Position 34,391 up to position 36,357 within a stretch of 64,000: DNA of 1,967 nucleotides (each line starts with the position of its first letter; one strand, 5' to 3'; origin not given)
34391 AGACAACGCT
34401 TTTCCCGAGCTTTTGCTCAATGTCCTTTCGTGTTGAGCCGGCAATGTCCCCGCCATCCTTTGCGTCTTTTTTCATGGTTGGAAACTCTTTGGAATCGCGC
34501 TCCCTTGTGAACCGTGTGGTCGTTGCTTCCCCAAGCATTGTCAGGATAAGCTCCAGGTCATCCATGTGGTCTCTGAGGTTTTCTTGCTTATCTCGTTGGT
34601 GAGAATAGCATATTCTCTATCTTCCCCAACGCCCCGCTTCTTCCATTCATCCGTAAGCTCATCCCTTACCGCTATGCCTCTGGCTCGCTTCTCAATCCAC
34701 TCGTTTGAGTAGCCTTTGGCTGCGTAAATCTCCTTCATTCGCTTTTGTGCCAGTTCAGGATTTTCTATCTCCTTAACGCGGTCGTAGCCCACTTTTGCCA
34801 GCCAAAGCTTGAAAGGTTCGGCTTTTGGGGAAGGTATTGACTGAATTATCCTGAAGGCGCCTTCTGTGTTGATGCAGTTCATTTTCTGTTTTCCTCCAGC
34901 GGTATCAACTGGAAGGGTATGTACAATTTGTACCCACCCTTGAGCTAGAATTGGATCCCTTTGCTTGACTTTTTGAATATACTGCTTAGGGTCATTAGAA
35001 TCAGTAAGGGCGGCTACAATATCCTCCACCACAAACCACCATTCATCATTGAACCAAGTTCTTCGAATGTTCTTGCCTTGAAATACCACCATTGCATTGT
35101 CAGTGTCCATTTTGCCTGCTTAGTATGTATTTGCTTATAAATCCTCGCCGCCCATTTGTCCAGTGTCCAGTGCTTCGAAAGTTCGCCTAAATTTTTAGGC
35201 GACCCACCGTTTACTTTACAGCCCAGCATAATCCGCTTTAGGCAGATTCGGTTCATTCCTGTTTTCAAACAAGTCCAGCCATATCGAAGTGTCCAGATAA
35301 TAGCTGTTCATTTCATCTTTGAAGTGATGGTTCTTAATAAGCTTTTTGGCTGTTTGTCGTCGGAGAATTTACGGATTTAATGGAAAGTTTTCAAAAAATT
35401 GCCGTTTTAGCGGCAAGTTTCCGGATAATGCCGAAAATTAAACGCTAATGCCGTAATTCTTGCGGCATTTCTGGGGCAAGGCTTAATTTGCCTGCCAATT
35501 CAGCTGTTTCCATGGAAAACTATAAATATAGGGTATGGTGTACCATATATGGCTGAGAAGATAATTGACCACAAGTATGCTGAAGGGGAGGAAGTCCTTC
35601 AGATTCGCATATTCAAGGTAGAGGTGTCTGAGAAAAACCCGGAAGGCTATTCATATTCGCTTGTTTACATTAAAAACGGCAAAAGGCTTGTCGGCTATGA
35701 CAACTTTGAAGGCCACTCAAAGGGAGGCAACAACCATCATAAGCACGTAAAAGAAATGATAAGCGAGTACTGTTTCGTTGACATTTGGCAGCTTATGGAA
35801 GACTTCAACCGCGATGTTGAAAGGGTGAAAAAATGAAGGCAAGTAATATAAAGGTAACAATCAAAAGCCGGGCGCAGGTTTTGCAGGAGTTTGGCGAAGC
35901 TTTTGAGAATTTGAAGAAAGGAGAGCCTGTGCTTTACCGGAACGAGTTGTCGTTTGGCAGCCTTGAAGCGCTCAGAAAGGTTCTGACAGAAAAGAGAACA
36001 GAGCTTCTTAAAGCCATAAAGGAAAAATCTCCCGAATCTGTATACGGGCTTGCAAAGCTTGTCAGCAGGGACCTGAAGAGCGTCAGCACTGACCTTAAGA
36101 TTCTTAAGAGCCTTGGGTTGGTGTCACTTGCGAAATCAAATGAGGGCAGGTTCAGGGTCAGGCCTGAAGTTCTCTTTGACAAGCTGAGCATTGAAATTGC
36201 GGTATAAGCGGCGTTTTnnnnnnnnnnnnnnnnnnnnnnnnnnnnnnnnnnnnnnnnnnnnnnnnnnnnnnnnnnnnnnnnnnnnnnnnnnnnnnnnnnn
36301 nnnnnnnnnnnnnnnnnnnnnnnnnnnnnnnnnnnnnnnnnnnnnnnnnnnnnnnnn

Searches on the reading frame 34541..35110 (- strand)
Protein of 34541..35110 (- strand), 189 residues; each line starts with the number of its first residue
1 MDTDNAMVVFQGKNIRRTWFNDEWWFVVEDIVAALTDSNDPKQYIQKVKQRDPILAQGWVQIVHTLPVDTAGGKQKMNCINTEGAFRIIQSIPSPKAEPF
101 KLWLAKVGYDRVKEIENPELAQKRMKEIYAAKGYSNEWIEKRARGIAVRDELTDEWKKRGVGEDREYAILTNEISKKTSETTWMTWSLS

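Call 60: search_protein_families(library=pfam, proteins=[window:34541-35110:-], max_evalue=0.01)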
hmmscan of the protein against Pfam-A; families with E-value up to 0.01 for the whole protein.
window:34541-35110:- (189 aa): 1 family
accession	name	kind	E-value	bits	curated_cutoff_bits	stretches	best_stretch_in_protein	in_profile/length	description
PF02498.22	Bro-N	-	1.4e-16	61.4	25.6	1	14-106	1-92/96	BRO family, N-terminal domain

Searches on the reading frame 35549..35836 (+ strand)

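Call 60: search_protein_families(library=pfam, proteins=[window:35549-35836:+], max_evalue=0.01)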
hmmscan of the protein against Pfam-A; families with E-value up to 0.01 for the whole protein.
window:35549-35836:+ (95 aa): 1 family
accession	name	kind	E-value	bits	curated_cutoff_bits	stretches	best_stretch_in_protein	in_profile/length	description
PF20126.4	TumE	-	3.6e-11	43.3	23.4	1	15-91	7-81/81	Toxin TumE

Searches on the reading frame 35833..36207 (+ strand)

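Call 60: search_protein_families(library=pfam, proteins=[window:35833-36207:+], max_evalue=0.01)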
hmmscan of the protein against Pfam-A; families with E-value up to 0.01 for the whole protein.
window:35833-36207:+ (124 aa): 2 families
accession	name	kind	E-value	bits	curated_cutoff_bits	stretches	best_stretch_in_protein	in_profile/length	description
PF25212.1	HVO_A0114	-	2.2e-22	79.1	27.6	1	37-117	6-83/84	HVO_A0114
PF01022.26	HTH_5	-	0.00011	22.4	22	1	53-98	2-46/47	Bacterial regulatory protein, arsR family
